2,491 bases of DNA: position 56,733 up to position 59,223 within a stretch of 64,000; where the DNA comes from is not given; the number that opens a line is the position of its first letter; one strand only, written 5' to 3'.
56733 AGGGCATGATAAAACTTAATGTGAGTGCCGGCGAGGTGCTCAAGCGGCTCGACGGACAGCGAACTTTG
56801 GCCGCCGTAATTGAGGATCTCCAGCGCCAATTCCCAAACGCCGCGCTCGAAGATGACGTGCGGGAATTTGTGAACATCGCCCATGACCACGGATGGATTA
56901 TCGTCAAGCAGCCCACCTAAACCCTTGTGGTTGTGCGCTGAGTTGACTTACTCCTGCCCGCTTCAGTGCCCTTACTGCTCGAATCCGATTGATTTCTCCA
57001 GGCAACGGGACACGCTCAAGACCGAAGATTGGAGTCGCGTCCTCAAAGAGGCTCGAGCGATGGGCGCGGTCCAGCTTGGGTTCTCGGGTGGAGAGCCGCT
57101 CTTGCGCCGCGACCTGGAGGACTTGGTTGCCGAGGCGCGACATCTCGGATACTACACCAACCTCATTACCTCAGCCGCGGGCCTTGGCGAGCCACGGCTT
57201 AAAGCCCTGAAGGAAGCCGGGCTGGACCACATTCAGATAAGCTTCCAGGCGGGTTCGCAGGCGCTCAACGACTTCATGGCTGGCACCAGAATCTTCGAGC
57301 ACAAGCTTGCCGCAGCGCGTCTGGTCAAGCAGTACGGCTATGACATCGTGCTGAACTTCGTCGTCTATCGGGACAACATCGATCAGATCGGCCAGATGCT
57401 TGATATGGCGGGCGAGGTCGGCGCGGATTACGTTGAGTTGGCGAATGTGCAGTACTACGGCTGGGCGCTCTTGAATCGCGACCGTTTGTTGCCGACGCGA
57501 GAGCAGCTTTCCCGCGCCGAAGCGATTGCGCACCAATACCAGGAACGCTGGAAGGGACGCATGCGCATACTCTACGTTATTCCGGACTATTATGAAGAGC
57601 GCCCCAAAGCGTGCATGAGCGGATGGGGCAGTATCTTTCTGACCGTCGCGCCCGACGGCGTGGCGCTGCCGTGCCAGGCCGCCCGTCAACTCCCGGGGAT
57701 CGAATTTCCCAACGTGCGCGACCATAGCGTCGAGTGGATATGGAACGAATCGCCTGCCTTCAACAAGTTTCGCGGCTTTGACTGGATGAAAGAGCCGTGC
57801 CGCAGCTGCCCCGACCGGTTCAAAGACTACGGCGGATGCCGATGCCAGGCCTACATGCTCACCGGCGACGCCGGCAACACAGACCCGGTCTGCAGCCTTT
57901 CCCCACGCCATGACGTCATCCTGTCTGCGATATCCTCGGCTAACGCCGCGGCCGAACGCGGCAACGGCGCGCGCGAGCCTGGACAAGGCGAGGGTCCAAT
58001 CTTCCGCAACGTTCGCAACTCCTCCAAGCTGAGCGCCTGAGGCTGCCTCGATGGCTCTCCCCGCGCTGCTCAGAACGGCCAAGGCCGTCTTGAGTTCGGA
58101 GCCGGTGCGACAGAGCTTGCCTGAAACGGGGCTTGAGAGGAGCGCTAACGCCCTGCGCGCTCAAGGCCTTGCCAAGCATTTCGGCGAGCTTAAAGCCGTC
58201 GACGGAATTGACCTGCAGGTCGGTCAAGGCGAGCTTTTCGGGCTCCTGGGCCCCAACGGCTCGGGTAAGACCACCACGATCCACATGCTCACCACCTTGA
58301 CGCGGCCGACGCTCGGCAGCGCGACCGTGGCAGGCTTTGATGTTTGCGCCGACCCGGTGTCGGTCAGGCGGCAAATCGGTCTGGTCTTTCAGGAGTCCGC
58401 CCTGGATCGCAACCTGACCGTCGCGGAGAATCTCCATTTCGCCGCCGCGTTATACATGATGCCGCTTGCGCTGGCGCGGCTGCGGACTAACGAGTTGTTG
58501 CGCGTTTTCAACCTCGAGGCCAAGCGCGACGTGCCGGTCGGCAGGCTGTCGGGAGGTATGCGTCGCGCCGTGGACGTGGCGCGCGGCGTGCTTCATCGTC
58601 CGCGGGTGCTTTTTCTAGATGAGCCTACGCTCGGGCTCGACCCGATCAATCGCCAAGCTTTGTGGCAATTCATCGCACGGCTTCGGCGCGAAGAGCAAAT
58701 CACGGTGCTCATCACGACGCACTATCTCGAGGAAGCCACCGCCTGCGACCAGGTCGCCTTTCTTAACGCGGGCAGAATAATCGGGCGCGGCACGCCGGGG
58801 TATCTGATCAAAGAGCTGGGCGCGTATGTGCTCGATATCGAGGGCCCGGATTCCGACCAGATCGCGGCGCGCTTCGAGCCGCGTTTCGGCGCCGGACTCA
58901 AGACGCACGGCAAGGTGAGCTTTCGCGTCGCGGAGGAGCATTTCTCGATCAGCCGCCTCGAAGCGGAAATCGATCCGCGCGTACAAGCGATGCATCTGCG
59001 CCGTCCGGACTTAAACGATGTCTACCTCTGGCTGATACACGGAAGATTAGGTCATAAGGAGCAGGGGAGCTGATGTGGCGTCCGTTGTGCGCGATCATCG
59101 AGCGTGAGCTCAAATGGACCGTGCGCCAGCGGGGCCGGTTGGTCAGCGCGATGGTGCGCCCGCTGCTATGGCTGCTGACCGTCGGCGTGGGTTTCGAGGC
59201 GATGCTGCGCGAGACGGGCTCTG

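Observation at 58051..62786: ABC-2 exporter pair and a fused M16 peptidase attached to the 3' end of pqqABCDE: candidate PQQ maturation protease plus candidate PQQ/peptide exporter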

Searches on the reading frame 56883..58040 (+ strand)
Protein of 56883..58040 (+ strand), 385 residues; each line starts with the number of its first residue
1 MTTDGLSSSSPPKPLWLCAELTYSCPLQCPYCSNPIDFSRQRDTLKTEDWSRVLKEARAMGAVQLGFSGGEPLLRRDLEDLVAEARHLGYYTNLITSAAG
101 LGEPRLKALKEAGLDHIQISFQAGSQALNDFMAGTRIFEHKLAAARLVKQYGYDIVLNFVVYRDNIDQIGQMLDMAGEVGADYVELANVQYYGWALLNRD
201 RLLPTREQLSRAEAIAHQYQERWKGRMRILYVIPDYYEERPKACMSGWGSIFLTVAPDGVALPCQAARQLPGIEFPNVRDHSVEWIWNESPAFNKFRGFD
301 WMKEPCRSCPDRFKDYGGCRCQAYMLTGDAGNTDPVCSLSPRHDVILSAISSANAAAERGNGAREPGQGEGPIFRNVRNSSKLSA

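Call 3: search_protein_families(library=pfam, proteins=[window:56883-58040:+])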
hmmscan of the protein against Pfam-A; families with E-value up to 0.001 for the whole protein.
window:56883-58040:+ (385 aa): 3 families
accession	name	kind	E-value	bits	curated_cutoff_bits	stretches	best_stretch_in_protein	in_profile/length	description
PF04055.27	Radical_SAM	-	1.8e-25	90.5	29.5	1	21-175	3-165/166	Radical SAM superfamily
PF13186.11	SPASM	-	6.1e-09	36.5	21.5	1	248-310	3-67/67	Iron-sulfur cluster-binding domain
PF13353.11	Fer4_12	-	0.00018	22.2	22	1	24-89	14-81/137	4Fe-4S single cluster domain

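Call 4: search_protein_families(library=ncbifam, proteins=[window:56883-58040:+])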
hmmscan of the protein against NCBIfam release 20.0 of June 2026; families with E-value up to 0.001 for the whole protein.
window:56883-58040:+ (385 aa): 52 families (the best 25 are shown)
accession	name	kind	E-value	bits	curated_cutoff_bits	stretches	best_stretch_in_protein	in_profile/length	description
TIGR02109.1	PQQ_syn_pqqE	equivalog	7e-163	541.7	381.35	1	12-355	4-348/358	pyrroloquinoline quinone biosynthesis protein PqqE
TIGR04545.1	rSAM_ahbD_hemeb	equivalog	2e-33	116.3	500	2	19-182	4-168/339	heme b synthase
TIGR04053.2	TIGR04053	equivalog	2.2e-32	112.7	395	2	13-184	6-181/366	TIGR04053 family radical SAM/SPASM domain-containing protein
TIGR03962.1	mycofact_rSAM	equivalog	3.6e-25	88.9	265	1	14-340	11-334/339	mycofactocin radical SAM maturase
TIGR04051.1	rSAM_NirJ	equivalog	4.6e-25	88.3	515.45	1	20-201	7-188/354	heme d1 biosynthesis radical SAM protein NirJ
TIGR04347.1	pseudo_SAM_Halo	equivalog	1.1e-24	87.4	525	1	20-193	43-216/390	TIGR04347 family pseudo-SAM/SPASM protein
TIGR04055.1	rSAM_NirJ2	equivalog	2.5e-24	86.4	500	2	22-182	7-167/326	putative heme d1 biosynthesis radical SAM protein NirJ2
NF050035.1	rSAM_WgK_link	exception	1.3e-23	83.6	650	2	13-186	7-181/367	radical SAM/SPASM peptide maturase WgkB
TIGR02668.1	moaA_archaeal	equivalog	2.3e-22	79.4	325.25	1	20-234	15-231/303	GTP 3',8-cyclase MoaA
TIGR02666.1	moaA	equivalog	1.4e-21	76.8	284.05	1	21-218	16-222/336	GTP 3',8-cyclase MoaA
NF045574.1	sacti_mat_StsB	exception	8.6e-21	74.3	625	1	21-188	102-268/466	StsB family radical SAM/SPASM domain sactipeptide maturase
TIGR04303.1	GeoRSP_rSAM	equivalog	1.3e-20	74.3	400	1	21-337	11-324/325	GeoRSP system radical SAM/SPASM protein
NF001199.0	PRK00164.2-1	equivalog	1.9e-20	73.3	231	1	20-181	17-180/308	GTP 3',8-cyclase MoaA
TIGR03913.1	rad_SAM_trio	equivalog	3.8e-20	71.7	591.75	1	14-337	18-352/477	GDL motif peptide-associated radical SAM/SPASM maturase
TIGR04546.1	rSAM_ahbC_deAc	equivalog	1.1e-18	67.3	650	1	19-180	43-204/390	12,18-didecarboxysiroheme deacetylase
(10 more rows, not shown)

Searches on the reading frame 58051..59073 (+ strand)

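Call 3: search_protein_families(library=pfam, proteins=[window:58051-59073:+])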
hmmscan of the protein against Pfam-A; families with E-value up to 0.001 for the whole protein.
window:58051-59073:+ (340 aa): 2 families
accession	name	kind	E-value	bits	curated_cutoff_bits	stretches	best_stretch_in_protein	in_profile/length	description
PF00005.33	ABC_tran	-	1.3e-28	100.7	25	1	51-193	2-136/137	ABC transporter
PF13304.12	AAA_21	-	5.5e-10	40.2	27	1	156-224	228-298/304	AAA domain, putative AbiEii toxin, Type IV TA system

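Call 4: search_protein_families(library=ncbifam, proteins=[window:58051-59073:+])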
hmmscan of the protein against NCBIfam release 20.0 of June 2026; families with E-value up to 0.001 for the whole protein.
window:58051-59073:+ (340 aa): 181 families (the best 25 are shown)
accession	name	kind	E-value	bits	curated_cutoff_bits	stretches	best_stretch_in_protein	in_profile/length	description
TIGR01188.1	drrA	subfamily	1.8e-85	286.9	312.45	1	42-326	1-298/302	daunorubicin resistance ABC transporter, ATP-binding protein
NF033858.1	ABC2_perm_RbbA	equivalog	8.8e-66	222.4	1050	1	25-261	257-493/909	ribosome-associated ATPase/putative transporter RbbA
TIGR03864.1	PQQ_ABC_ATP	hypoth_equivalog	1.9e-63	214.1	302.25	1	34-258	1-225/236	ABC transporter, ATP-binding subunit, PQQ-dependent alcohol dehydrogenase system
NF010060.0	PRK13537.1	equivalog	1.5e-58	198.2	521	1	30-329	11-308/314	nodulation factor ABC transporter ATP-binding protein NodI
NF010059.0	PRK13536.1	equivalog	6e-53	179.8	549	1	30-329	39-336/342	nodulation factor ABC transporter ATP-binding protein NodI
TIGR01288.1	nodI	equivalog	1.9e-49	168.3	424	1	34-329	4-297/303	nodulation factor ABC transporter ATP-binding protein NodI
TIGR04406.1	LPS_export_lptB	equivalog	1.3e-44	152.3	240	1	35-255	2-225/239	LPS export ABC transporter ATP-binding protein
TIGR03522.1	GldA_ABC_ATP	equivalog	1.1e-43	149.8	402.6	1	36-246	4-213/301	gliding motility-associated ABC transporter ATP-binding subunit GldA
TIGR00968.1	3a0106s01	subfamily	1.7e-42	145.6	342.75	1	40-255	6-221/237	sulfate ABC transporter ATP-binding protein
TIGR03265.1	PhnT2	equivalog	2.4e-41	142.2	457.7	1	33-251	3-221/353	putative 2-aminoethylphosphonate ABC transporter ATP-binding protein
NF006987.0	PRK09452.1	equivalog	2.2e-39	135.2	482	1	33-251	16-234/378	spermidine/putrescine ABC transporter ATP-binding protein PotA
TIGR04520.1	ECF_ATPase_1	equivalog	2.1e-38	132.3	315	1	46-272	14-244/269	energy-coupling factor transporter ATPase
TIGR01186.1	proV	subfamily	6.2e-38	130.8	326.6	1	44-253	3-218/363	betaine/proline/choline family ABC transporter ATP-binding protein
TIGR04521.1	ECF_ATPase_2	equivalog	2.4e-37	128.5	330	1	46-255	17-235/279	energy-coupling factor transporter ATPase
NF000106.1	40850658_otr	exception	2.9e-37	128.6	750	1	31-264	10-243/351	oxytetracycline efflux ABC transporter Otr(C) ATP-binding subunit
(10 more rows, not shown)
